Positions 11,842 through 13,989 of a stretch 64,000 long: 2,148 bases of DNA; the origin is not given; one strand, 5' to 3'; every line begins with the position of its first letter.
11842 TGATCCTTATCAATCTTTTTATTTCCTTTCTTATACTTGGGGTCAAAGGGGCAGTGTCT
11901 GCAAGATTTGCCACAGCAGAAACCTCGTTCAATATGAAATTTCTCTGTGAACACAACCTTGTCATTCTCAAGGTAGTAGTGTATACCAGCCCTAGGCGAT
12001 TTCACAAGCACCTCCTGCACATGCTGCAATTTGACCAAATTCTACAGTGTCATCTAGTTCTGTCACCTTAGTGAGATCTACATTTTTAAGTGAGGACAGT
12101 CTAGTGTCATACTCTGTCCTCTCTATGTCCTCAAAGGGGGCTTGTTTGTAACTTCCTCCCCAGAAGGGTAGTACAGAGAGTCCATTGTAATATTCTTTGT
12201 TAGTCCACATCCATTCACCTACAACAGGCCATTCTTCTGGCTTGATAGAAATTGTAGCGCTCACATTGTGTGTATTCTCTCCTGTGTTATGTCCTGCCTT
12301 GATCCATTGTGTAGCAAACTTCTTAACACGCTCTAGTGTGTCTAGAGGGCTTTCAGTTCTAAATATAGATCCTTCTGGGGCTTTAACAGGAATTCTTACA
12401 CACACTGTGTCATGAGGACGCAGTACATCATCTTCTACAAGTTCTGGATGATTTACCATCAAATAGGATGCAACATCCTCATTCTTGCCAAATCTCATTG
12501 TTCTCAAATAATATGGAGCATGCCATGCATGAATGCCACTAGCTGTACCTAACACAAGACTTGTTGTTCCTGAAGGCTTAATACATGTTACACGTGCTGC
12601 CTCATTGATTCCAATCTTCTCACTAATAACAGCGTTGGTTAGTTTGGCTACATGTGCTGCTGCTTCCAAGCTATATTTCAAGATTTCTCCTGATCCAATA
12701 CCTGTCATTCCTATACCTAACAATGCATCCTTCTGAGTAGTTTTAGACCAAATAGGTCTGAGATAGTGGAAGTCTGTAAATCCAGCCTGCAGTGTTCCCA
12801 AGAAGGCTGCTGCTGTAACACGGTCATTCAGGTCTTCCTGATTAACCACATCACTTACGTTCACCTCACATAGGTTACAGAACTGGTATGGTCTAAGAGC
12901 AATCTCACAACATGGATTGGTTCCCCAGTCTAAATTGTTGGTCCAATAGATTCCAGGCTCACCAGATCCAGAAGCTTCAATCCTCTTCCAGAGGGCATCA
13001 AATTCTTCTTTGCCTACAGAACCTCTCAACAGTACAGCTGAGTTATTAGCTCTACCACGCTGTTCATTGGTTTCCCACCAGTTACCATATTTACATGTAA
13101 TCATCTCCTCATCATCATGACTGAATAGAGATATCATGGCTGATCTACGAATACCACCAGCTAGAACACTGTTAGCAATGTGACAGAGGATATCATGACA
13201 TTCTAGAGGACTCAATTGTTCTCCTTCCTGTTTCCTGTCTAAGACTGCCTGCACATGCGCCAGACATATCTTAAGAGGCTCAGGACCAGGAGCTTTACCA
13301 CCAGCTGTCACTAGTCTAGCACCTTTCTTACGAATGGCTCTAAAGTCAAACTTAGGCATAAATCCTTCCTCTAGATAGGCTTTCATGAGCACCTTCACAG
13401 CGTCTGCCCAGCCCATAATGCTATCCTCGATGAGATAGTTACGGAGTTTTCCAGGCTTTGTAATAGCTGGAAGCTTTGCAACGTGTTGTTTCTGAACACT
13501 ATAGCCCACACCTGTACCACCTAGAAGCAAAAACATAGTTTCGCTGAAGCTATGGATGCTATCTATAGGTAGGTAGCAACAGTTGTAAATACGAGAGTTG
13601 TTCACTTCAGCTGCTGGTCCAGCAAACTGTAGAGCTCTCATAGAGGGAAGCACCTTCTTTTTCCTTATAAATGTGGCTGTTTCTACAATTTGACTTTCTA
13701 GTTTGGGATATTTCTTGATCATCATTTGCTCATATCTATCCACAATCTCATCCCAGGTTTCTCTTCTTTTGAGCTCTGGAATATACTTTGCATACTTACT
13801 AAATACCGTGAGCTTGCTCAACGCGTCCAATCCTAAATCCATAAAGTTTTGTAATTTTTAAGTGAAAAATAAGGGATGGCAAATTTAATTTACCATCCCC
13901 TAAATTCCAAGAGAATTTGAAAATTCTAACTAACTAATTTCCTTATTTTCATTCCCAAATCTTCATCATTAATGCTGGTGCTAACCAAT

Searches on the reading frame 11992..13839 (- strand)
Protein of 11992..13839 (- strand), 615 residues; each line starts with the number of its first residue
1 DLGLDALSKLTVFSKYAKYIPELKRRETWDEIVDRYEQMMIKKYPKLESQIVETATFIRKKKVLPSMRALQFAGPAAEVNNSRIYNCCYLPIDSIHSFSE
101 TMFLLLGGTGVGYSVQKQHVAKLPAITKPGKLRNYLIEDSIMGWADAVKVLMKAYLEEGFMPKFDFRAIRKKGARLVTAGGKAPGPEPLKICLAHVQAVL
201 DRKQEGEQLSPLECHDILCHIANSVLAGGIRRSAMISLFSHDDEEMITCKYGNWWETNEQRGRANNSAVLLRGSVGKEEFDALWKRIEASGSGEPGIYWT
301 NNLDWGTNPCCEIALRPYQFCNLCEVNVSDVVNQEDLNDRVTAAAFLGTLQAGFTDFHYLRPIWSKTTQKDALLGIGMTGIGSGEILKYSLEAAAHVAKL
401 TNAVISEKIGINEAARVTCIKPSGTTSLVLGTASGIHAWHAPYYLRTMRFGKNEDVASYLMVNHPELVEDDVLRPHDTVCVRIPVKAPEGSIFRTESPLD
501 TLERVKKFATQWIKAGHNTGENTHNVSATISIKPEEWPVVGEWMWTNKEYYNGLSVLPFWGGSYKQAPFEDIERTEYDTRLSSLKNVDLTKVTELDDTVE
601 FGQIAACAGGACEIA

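Call 23: search_protein_families(library=phrogs, proteins=[window:11992-13839:-], max_evalue=0.00001)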
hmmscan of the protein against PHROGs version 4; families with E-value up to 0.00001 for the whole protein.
window:11992-13839:- (615 aa): 1 family
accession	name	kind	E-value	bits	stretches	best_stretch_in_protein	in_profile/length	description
phrog_367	-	DNA, RNA and nucleotide metabolism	1.1e-125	421.5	1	8-614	35-696/701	ribonucleotide reductase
